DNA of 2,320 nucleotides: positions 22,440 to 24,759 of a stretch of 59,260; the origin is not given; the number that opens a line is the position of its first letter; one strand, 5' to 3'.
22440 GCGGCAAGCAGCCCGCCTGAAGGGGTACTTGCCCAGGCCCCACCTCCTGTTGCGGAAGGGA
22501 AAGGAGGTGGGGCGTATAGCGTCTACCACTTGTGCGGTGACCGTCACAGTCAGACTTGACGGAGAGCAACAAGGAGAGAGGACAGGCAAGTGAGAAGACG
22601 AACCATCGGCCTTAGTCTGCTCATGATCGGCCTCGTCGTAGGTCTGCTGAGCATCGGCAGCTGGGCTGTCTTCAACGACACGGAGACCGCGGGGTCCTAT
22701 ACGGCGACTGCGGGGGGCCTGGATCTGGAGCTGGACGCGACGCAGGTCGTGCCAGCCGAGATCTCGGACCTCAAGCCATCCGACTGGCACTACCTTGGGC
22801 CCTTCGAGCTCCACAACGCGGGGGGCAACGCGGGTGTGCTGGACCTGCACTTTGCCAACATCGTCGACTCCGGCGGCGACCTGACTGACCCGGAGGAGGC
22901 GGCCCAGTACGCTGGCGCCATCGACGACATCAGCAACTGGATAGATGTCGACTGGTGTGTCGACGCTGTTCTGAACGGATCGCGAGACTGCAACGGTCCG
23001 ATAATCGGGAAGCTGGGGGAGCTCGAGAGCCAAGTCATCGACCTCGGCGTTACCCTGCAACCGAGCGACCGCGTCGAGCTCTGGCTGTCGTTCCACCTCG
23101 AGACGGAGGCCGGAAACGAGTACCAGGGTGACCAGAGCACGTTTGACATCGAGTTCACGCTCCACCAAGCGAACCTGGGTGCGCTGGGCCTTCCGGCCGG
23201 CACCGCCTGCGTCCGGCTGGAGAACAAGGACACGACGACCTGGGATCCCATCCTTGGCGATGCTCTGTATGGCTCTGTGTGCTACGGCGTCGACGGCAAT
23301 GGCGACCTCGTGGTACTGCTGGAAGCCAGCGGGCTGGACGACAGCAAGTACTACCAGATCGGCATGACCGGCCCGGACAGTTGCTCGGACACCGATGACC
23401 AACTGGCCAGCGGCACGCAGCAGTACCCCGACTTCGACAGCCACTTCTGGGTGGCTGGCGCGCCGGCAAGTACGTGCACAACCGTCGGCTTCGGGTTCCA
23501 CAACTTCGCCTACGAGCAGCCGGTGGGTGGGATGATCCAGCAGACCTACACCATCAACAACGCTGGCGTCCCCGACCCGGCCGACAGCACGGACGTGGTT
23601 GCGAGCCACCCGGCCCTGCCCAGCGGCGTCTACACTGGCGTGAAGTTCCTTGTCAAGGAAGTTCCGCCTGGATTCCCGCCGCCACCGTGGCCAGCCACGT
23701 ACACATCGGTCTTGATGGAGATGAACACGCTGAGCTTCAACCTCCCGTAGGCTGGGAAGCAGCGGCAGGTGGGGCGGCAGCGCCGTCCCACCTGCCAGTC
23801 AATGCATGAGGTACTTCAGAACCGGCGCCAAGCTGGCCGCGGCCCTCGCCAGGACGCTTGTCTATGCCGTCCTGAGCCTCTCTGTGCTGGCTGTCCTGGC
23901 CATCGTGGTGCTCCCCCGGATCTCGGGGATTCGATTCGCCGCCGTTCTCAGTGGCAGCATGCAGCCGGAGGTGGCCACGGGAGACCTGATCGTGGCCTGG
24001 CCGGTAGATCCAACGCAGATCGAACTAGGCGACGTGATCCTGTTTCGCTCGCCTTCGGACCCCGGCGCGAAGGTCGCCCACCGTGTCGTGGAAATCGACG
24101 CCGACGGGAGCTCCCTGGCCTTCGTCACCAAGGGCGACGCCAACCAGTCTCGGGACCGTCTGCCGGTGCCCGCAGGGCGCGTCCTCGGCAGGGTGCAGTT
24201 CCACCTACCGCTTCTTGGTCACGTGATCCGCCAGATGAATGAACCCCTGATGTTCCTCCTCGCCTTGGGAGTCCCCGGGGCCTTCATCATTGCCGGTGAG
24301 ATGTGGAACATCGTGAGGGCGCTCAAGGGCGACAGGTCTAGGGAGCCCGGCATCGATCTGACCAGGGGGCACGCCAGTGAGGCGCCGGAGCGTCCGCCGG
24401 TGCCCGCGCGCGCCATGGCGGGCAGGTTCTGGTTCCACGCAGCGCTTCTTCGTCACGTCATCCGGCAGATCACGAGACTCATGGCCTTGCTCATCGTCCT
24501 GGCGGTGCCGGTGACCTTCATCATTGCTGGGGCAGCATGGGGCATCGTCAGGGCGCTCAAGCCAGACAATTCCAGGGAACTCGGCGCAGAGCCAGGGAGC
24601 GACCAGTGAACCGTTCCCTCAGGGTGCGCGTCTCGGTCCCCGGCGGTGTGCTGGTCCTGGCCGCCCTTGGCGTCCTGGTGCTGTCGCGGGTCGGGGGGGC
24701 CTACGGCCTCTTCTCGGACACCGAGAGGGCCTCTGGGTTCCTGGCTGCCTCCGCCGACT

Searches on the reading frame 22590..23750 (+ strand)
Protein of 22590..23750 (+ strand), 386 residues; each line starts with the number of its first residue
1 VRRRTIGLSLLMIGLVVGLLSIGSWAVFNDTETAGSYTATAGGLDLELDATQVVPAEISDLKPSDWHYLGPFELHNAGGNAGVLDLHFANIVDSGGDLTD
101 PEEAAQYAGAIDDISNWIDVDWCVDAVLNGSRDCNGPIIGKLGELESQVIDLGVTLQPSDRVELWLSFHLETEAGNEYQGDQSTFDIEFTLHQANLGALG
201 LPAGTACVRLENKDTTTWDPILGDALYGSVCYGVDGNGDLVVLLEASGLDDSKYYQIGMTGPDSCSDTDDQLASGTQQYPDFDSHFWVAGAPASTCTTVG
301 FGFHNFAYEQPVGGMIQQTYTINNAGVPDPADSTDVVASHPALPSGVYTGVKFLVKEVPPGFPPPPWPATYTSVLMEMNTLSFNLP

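Call 52: search_protein_families(library=pfam, proteins=[window:22590-23750:+], max_evalue=0.00001)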
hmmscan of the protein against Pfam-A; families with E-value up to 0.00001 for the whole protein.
window:22590-23750:+ (386 aa): 1 family
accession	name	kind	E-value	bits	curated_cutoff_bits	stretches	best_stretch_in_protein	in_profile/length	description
PF12389.13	Peptidase_M73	-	2.9e-10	40.8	22.5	1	4-79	4-75/196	Camelysin metallo-endopeptidase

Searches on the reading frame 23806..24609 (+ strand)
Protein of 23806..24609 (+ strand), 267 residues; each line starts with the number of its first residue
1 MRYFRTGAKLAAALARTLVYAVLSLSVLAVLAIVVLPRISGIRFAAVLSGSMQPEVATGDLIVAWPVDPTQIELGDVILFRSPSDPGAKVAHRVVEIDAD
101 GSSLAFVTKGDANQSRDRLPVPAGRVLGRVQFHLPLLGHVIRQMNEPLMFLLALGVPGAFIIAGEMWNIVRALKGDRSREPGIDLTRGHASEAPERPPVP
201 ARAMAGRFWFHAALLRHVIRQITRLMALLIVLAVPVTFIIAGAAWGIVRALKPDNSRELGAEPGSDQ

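Call 52: search_protein_families(library=pfam, proteins=[window:23806-24609:+], max_evalue=0.00001)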
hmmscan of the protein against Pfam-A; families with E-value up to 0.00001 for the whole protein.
window:23806-24609:+ (267 aa): 1 family
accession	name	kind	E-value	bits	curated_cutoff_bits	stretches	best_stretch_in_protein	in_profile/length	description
PF10502.14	Peptidase_S26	-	1.6e-06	28.6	22.9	1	25-95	6-78/168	Signal peptidase, peptidase S26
